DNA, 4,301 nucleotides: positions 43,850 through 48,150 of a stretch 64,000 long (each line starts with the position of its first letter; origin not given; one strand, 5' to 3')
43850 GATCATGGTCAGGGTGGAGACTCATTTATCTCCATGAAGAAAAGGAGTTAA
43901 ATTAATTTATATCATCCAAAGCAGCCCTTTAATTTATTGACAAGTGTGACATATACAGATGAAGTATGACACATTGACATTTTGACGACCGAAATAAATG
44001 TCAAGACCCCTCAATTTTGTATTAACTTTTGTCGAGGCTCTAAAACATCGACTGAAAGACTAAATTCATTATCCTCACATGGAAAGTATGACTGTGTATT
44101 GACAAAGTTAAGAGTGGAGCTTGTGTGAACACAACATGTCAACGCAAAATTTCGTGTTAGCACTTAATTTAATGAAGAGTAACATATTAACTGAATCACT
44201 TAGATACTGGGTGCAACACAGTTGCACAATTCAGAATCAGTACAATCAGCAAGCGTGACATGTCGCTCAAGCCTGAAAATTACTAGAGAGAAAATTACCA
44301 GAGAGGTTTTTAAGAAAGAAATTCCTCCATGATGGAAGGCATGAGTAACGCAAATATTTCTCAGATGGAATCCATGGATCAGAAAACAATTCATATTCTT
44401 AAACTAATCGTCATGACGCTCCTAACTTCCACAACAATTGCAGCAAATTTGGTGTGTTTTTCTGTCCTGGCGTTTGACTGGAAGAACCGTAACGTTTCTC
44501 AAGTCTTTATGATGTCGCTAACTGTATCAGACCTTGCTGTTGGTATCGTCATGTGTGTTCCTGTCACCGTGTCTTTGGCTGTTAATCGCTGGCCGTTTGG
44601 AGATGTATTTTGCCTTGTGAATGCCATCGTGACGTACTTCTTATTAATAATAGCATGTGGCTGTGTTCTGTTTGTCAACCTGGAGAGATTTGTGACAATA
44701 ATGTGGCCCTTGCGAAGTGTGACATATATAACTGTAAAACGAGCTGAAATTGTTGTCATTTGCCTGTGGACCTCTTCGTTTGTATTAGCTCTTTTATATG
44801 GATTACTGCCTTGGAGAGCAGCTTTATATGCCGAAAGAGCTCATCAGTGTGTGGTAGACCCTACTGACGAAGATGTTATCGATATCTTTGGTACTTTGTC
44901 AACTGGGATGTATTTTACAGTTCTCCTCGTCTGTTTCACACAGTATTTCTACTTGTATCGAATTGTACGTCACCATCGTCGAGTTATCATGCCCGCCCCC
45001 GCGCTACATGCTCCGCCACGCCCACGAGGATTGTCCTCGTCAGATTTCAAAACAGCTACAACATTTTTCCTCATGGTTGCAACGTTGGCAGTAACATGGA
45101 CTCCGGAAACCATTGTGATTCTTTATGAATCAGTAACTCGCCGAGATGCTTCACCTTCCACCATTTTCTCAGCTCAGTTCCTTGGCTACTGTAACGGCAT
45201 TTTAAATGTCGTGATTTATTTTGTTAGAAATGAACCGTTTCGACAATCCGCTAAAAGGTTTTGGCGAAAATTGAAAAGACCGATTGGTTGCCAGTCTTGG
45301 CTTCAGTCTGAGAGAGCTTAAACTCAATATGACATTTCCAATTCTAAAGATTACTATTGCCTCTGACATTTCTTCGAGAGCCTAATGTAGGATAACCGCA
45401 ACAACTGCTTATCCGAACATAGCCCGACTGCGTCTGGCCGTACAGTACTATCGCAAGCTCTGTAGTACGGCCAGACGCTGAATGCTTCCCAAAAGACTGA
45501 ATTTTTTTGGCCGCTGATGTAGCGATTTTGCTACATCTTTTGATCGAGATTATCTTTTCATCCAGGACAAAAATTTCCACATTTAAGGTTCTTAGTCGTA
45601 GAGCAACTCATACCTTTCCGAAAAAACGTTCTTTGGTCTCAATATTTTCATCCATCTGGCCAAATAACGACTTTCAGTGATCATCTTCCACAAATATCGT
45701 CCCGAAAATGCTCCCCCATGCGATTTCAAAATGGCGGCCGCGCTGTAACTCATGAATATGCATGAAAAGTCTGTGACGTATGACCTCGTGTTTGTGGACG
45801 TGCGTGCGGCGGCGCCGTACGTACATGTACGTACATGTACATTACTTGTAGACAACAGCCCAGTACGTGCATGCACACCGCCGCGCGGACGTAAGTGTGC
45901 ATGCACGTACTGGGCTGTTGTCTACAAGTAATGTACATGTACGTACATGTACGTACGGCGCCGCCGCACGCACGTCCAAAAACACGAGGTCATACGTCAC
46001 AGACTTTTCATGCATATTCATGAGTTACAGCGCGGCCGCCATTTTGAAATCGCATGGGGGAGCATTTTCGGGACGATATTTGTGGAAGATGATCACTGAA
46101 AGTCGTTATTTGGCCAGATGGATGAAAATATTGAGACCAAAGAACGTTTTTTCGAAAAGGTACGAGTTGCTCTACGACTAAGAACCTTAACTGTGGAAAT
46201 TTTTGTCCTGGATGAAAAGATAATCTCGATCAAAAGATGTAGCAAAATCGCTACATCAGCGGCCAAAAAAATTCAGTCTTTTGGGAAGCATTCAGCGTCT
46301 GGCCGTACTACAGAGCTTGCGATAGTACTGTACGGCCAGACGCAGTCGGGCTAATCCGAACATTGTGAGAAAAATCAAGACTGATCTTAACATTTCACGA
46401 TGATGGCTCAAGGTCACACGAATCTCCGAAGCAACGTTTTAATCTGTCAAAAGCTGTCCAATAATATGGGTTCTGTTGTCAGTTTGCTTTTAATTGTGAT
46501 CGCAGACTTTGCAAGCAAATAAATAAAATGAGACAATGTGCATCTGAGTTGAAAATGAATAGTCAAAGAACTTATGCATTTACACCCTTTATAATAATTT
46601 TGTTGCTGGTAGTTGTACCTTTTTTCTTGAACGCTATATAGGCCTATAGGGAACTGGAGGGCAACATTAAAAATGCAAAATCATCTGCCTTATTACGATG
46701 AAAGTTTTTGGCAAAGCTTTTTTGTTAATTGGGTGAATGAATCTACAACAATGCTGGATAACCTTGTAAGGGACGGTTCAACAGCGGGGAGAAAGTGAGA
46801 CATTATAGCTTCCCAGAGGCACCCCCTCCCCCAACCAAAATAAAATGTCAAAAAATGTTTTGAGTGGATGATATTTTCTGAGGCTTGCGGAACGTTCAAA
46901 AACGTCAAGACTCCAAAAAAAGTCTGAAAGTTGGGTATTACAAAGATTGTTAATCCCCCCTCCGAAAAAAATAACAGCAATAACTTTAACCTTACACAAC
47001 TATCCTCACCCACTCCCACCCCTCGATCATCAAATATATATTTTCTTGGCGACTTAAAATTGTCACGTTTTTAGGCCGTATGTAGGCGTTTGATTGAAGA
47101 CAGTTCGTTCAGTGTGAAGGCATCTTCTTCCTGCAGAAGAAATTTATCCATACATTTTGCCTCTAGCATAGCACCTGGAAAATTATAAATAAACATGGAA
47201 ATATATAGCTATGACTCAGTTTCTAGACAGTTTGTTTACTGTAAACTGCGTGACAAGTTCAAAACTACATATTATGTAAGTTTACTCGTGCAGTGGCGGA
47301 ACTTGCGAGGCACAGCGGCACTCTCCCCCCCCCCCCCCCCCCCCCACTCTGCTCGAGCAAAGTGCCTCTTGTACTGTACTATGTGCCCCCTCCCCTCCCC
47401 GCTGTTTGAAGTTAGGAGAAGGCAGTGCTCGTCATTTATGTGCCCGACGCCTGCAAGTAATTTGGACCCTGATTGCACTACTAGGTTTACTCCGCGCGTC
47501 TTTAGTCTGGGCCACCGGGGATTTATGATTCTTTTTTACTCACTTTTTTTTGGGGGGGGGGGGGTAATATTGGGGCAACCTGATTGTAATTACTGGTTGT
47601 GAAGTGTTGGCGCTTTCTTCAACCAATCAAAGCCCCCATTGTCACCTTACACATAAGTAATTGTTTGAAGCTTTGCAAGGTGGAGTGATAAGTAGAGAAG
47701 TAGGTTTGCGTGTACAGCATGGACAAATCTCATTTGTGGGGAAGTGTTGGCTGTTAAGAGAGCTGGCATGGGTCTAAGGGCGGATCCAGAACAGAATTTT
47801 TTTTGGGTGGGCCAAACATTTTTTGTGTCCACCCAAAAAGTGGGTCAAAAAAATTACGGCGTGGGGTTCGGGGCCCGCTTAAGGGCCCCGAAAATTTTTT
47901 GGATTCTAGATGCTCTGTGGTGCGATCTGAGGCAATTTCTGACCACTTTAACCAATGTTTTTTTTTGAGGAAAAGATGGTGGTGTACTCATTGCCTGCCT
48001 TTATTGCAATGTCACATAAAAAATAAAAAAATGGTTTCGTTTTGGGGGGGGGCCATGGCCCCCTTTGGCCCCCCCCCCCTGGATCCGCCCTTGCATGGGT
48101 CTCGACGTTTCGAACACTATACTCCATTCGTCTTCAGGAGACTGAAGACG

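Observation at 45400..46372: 932-bp near-perfect palindrome with a 10-bp target-site duplication, a foldback-type transposon inserted 100 bp 3' of an intronless GPCR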

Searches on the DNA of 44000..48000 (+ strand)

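Call 19: search_rna_families(source=window, start=44000, end=48000, threshold=evalue, max_evalue=1)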
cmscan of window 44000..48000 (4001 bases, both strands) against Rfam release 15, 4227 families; matches with E-value up to 1: 10.
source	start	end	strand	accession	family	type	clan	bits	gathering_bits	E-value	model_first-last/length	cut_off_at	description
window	45815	45958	-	RF04241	mir-5014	Gene; miRNA;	-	80.5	101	3.3e-17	1-123/123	no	mir-5014 microRNA precursor family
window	45815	45958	+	RF04241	mir-5014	Gene; miRNA;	-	80.5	101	3.3e-17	1-123/123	no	mir-5014 microRNA precursor family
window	45817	45956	-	RF04176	mir-3149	Gene; miRNA;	-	48.1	100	1.8e-07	1-83/83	no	mir-3149 microRNA precursor family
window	45843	45932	-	RF00714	MIR535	Gene; miRNA;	-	39.6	64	1e-05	1-95/95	no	MIR535 microRNA precursor family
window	45848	45925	-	RF03711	mir-784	Gene; miRNA;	-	39.5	94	6.2e-06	1-77/77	no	mir-784 microRNA precursor family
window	45848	45925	+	RF03711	mir-784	Gene; miRNA;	-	39.5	94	6.2e-06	1-77/77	no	mir-784 microRNA precursor family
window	45853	45920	+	RF04176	mir-3149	Gene; miRNA;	-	38.3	100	6e-05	1-83/83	no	mir-3149 microRNA precursor family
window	45829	45940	-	RF04158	mir-568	Gene; miRNA;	-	34.5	75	0.0031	1-93/93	no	mir-568 microRNA precursor family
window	45858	45915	+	RF03747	mir-4536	Gene; miRNA;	-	32.5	76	0.0033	1-88/88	no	mir-4536 microRNA precursor family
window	45856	45915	-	RF04154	mir-1277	Gene; miRNA;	-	28.5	81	0.023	1-78/78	no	mir-1277 microRNA precursor family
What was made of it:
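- On Rfam miRNA precursor families (mir-5014, mir-3149, MIR535 and others): All hits are below threshold, are mirrored on both strands and sit at the apex of the palindrome (call 19).
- The Rfam hits are all below gathering score, symmetric on both strands and generic for any perfect hairpin (call 19).
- Tried and rejected: Only sub-threshold, strand-symmetric miRNA-hairpin hits were found, and I rejected them as generic (call 19).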

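Call 37: search_dna_similar(query=window:45420-45894:+, collection=plasmids, mode=distant, max_evalue=0.001, max_rows=10)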
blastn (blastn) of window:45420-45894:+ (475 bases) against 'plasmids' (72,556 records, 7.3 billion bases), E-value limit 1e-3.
No match.
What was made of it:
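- Tried and rejected: There is no match (call 37).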

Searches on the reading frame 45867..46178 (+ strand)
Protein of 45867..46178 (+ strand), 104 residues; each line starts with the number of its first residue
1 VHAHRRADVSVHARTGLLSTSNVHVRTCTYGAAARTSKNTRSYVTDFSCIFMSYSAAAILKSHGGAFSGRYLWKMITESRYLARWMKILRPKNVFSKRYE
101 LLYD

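Call 9: find_encoding_contigs(protein=window:45867-46178:+, flank=5000, max_places=10)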
Protein window:45867-46178:+ (104 aa): no gene with exactly this product is on record in the collection.

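Call 10: find_homologous_proteins(query=window:45867-46178:+, max_evalue=0.001)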
Query window:45867-46178:+: 7 candidates shared short words with the query, none scored E <= 0.001.
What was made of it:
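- Tried and rejected: Nothing was found (call 10).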

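Call 12: search_protein_families(library=pfam, proteins=[window:45867-46178:+], max_evalue=0.01)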
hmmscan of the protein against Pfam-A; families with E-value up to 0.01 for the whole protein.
window:45867-46178:+ (104 aa): 0 families
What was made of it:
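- There is no Pfam hit (call 12) and no word-sharing homologue (call 10).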

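Call 40: search_protein_representatives(protein=window:45867-46178:+)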
Query: 104 residues. Proteins with E-value up to 0.001 (for the whole library): 4; up to 1e-10: 0; up to 1e-30: 0. The best 4 are listed.
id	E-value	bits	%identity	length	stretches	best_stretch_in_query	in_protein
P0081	1.5e-05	41.1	33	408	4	16-61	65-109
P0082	6.8e-05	39.0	43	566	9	22-44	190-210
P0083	2.7e-04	37.0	27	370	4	34-97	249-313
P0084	7.9e-04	35.5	27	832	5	21-72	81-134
